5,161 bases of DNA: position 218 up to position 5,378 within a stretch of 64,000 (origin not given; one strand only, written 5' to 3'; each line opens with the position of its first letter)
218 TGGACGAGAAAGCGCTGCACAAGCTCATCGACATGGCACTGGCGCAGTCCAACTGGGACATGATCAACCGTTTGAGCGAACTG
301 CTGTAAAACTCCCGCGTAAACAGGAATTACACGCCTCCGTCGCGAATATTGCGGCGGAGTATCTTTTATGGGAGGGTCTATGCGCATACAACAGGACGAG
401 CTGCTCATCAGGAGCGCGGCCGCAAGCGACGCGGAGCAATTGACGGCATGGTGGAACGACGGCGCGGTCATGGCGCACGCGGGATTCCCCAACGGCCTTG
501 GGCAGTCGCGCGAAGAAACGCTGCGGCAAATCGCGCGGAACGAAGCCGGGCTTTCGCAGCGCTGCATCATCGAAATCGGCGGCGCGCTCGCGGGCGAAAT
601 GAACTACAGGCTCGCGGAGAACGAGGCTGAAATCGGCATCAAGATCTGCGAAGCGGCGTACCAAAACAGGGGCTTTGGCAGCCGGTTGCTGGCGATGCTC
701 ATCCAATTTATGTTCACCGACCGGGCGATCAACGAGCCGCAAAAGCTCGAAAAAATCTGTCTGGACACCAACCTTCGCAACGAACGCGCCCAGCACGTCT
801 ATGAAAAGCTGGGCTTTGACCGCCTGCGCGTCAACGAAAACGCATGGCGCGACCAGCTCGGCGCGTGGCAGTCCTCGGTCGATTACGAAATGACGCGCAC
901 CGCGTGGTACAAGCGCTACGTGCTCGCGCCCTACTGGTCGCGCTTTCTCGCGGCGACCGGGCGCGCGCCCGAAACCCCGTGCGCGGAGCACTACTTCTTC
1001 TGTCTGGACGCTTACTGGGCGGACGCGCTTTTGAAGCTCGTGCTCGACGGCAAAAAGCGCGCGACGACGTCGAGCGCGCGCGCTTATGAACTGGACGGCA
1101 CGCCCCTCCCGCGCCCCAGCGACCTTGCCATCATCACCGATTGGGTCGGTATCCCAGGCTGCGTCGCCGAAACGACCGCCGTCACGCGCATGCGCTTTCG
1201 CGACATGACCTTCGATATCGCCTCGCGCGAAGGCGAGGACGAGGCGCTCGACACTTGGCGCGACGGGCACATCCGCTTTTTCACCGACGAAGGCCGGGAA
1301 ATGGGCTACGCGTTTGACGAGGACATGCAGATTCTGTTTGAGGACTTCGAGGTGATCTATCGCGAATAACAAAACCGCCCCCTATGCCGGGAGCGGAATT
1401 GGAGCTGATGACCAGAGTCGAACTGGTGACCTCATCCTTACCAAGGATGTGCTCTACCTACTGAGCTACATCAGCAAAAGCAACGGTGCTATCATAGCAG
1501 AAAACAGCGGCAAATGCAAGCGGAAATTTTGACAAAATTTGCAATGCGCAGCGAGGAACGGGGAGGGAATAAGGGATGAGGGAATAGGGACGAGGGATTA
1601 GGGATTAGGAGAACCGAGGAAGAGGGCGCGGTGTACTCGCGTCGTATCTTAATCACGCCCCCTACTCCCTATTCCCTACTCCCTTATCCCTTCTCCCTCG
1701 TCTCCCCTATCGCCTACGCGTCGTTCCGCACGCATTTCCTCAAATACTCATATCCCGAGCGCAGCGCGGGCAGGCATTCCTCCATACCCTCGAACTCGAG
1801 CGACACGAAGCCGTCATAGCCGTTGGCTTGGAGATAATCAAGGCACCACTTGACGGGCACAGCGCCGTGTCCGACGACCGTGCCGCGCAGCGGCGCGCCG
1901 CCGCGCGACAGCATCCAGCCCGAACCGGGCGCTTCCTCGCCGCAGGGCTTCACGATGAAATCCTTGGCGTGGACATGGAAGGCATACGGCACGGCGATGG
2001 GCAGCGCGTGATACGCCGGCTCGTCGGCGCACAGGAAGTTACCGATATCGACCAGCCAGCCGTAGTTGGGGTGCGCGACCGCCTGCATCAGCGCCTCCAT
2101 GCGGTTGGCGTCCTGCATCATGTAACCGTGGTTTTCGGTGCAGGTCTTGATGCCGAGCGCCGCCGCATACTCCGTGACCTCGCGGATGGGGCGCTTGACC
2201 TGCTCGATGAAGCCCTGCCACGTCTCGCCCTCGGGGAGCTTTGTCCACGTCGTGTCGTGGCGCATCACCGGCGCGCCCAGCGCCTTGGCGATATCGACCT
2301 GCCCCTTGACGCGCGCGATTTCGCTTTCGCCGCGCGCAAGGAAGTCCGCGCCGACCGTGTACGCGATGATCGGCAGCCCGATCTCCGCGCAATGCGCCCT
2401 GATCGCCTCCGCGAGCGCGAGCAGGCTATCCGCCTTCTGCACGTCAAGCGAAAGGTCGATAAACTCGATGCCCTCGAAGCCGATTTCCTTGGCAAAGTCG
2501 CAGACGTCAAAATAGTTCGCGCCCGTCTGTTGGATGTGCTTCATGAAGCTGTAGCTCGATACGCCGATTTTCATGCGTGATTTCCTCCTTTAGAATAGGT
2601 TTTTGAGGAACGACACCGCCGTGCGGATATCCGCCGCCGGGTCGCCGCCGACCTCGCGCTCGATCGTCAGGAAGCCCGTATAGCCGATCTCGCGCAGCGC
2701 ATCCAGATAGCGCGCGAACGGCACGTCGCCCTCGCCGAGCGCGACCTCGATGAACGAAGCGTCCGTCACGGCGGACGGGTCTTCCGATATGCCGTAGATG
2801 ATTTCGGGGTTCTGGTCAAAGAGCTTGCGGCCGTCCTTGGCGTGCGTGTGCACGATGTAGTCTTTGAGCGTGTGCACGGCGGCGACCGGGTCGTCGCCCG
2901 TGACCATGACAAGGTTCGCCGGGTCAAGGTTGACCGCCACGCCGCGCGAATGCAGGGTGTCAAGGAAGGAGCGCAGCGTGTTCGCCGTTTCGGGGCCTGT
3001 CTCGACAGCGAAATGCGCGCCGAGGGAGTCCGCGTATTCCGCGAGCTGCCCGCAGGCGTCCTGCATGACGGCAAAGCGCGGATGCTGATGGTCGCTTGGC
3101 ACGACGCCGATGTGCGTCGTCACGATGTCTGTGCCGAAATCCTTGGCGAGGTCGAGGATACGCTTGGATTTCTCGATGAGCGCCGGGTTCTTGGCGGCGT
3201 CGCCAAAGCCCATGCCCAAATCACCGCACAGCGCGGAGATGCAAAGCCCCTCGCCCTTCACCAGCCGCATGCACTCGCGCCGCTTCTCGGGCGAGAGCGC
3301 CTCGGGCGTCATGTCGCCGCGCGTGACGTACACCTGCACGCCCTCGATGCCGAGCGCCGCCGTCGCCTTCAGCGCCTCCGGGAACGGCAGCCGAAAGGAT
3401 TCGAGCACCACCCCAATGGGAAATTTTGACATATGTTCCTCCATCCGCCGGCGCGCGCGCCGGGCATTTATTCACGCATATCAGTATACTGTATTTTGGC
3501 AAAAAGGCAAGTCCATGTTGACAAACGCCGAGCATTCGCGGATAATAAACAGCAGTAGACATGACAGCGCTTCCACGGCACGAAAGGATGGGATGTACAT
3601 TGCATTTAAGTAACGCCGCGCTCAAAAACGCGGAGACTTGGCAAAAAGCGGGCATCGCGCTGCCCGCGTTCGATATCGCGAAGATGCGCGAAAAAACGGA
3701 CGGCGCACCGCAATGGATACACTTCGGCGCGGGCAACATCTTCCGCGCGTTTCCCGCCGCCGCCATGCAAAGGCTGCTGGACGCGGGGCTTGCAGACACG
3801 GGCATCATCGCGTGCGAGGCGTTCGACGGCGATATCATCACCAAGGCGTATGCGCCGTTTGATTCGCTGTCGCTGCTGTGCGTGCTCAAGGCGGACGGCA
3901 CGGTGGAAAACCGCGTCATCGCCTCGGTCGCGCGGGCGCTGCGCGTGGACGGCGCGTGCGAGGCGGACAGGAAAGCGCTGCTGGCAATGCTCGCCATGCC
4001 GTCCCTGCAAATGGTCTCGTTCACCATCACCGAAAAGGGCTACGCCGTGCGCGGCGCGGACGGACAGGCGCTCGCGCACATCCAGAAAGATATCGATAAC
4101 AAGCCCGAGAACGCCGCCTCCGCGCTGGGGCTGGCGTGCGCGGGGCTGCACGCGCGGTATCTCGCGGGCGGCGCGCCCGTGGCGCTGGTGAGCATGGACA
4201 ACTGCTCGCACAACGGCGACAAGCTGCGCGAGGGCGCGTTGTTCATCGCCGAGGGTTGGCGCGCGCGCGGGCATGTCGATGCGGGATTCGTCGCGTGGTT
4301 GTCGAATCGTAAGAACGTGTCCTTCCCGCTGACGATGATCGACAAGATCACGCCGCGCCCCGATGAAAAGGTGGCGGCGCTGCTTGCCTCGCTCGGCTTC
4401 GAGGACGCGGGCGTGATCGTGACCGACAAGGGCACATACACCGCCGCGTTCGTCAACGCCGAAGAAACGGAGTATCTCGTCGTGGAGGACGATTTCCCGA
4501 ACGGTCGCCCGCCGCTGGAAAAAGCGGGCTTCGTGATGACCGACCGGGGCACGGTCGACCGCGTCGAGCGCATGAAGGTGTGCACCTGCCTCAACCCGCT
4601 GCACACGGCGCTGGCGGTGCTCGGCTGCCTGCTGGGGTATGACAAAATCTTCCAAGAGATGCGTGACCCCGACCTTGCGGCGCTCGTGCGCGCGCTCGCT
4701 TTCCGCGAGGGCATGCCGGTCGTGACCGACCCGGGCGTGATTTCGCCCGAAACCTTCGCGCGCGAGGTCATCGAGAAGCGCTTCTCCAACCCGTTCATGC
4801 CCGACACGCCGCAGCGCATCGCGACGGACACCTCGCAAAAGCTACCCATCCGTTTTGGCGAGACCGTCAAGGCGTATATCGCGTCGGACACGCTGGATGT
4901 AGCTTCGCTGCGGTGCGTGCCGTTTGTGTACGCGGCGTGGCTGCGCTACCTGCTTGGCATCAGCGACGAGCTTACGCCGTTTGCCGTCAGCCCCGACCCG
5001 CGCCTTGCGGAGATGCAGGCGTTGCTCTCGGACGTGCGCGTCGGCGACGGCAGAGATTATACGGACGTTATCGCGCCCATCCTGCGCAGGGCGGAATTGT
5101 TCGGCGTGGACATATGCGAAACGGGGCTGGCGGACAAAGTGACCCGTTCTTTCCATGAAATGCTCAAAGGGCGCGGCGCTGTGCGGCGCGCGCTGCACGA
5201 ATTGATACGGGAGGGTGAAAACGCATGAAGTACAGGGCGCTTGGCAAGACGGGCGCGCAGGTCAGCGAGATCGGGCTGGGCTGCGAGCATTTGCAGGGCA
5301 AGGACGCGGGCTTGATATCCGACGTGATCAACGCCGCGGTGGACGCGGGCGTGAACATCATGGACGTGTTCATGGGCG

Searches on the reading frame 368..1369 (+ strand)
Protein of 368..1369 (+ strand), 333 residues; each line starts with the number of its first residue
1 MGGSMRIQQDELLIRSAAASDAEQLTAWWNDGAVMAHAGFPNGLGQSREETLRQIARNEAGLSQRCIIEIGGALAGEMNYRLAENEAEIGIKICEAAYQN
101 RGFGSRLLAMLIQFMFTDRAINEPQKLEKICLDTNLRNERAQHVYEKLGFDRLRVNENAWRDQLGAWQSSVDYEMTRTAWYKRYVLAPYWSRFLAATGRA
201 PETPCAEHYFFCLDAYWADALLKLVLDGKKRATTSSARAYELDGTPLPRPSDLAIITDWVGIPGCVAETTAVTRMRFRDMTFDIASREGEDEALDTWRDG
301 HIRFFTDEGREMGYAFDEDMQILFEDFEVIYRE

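Call 65: search_protein_families(library=pfam, proteins=[window:368-1369:+], max_evalue=0.0001)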
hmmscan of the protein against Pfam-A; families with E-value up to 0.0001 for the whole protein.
window:368-1369:+ (333 aa): 6 families
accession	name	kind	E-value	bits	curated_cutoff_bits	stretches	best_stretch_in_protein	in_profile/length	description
PF04266.20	ASCH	-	5.4e-18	66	21.2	1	221-331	7-103/103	ASCH domain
PF13302.13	Acetyltransf_3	-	1.1e-14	55.7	25.4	1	12-150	2-137/138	Acetyltransferase (GNAT) domain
PF00583.31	Acetyltransf_1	-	1.1e-08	35.7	20.7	1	47-150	19-116/116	Acetyltransferase (GNAT) family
PF13523.12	Acetyltransf_8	-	5.2e-08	33.1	27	1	19-153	3-140/145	Acetyltransferase (GNAT) domain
PF13508.13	Acetyltransf_7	-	1.2e-06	29.3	27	1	68-151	8-83/84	Acetyltransferase (GNAT) domain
PF08445.16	FR47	-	2.8e-05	24.4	22.1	1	82-155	17-82/86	FR47-like protein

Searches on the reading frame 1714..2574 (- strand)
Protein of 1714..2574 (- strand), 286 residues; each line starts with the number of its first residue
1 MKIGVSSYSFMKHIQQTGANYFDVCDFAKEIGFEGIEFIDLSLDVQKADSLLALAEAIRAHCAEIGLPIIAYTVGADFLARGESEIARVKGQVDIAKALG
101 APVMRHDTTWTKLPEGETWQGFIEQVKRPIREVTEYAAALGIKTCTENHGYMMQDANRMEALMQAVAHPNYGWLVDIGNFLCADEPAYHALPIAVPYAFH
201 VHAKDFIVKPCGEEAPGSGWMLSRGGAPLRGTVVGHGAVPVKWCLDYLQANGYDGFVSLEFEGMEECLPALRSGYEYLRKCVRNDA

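Call 65: search_protein_families(library=pfam, proteins=[window:1714-2574:-], max_evalue=0.0001)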
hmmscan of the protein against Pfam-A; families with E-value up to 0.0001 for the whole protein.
window:1714-2574:- (286 aa): 1 family
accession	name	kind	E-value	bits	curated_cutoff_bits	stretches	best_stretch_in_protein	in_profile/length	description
PF01261.30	AP_endonuc_2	-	4.5e-30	105.6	31.1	1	26-281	2-249/249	Xylose isomerase-like TIM barrel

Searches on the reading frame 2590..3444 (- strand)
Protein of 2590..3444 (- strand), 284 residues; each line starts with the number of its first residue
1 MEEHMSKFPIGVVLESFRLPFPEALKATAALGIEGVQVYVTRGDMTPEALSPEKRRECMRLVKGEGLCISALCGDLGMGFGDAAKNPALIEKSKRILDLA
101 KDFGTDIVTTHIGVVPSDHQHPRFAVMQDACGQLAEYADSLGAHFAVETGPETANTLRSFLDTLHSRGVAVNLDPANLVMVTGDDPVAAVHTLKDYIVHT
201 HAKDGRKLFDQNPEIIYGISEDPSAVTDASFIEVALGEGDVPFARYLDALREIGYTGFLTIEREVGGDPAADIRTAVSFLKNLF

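Call 65: search_protein_families(library=pfam, proteins=[window:2590-3444:-], max_evalue=0.0001)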
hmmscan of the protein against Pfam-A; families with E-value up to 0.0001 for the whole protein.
window:2590-3444:- (284 aa): 1 family
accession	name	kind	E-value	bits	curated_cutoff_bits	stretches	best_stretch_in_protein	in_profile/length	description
PF01261.30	AP_endonuc_2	-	2.6e-32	112.9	31.1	1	26-282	2-248/249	Xylose isomerase-like TIM barrel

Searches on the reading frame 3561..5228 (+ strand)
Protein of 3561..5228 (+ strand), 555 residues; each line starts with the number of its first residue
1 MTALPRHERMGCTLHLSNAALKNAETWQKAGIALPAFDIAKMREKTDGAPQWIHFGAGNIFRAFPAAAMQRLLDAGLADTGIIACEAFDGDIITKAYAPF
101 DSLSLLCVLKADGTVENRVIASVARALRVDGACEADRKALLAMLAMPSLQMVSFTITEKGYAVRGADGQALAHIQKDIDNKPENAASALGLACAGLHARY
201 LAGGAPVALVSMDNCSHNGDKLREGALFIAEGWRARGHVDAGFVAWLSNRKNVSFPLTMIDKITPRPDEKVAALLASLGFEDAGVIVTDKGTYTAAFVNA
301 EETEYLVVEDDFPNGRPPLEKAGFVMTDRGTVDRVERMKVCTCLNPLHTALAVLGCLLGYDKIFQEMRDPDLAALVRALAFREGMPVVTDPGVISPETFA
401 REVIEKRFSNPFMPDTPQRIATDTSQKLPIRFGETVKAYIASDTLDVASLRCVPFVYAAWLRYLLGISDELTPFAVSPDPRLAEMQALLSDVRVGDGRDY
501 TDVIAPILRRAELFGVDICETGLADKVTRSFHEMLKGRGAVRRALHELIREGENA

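Call 65: search_protein_families(library=pfam, proteins=[window:3561-5228:+], max_evalue=0.0001)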
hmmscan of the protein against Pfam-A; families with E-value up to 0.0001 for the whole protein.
window:3561-5228:+ (555 aa): 2 families
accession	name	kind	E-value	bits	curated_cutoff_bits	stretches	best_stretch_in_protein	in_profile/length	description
PF08125.19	Mannitol_dh_C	-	5e-18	65.7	30.7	1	333-534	3-189/190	Mannitol dehydrogenase C-terminal domain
PF01232.29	Mannitol_dh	-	6.7e-18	65.8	27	1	53-321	4-199/199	Mannitol dehydrogenase Rossmann domain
